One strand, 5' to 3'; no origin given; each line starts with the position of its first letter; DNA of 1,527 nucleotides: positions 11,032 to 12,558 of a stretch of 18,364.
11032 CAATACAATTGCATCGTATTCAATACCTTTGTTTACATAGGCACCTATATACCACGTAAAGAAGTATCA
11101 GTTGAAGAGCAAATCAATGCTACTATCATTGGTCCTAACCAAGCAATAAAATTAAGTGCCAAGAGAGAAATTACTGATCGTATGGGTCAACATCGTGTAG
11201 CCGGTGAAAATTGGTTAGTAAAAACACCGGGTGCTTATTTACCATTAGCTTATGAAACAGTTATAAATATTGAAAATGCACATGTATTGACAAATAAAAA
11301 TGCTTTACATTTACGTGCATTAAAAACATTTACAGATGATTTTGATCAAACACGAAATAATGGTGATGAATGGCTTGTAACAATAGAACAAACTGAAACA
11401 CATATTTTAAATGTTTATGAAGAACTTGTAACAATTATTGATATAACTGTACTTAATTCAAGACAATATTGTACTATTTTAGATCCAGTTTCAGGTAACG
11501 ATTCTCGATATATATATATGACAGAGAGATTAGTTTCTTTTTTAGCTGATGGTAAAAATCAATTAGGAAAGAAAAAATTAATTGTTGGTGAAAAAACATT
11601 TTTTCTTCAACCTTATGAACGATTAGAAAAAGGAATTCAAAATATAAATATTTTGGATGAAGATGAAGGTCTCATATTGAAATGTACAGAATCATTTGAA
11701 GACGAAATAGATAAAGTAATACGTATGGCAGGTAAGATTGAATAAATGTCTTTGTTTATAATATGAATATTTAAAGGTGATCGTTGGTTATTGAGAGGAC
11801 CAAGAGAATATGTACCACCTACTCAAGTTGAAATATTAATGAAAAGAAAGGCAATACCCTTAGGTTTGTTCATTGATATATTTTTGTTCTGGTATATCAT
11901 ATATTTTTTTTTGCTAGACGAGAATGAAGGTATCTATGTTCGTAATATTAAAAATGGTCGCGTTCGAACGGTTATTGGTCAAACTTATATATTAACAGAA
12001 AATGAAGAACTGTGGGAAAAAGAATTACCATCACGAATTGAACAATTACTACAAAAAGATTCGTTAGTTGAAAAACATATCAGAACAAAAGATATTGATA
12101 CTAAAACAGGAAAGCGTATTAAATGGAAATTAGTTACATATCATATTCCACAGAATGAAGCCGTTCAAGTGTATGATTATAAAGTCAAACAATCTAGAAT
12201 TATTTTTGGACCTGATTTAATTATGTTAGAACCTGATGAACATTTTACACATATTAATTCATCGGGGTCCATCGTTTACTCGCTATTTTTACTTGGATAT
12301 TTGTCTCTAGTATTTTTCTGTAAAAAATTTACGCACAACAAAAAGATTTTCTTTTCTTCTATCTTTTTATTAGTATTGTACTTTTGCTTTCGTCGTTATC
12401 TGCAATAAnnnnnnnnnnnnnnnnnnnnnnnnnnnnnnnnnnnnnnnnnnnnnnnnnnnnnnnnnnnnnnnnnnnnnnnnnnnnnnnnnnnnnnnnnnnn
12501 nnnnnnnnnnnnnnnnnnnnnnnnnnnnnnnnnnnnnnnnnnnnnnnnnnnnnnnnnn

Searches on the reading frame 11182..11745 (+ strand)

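Call 44: search_protein_families(library=pfam, proteins=[window:11182-11745:+], max_evalue=0.01)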
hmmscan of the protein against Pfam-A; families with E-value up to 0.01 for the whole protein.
window:11182-11745:+ (187 aa): 2 families
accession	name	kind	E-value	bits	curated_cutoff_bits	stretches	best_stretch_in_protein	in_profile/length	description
PF01505.23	Vault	-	4.9e-29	100.5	27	3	34-75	1-40/42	Major Vault Protein repeat domain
PF17794.6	Vault_2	-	1e-06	29.6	23.6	1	88-152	1-60/60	Major Vault Protein repeat domain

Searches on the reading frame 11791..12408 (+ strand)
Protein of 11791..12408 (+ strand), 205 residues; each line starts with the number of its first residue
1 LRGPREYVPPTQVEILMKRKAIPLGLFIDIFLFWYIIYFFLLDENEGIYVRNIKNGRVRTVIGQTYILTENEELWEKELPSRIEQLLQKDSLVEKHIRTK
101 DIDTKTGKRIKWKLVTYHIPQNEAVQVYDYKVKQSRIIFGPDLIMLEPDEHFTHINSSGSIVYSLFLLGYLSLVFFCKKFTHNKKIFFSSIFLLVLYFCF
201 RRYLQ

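Call 44: search_protein_families(library=pfam, proteins=[window:11791-12408:+], max_evalue=0.01)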
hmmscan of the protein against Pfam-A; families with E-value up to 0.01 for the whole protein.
window:11791-12408:+ (205 aa): 2 families
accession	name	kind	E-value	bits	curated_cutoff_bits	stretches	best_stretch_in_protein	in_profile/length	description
PF17795.6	Vault_3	-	1.6e-18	67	28.8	1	115-159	2-46/62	Major Vault Protein Repeat domain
PF17796.6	Vault_4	-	1.8e-16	60.5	22.9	1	42-88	4-50/63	Major Vault Protein repeat domain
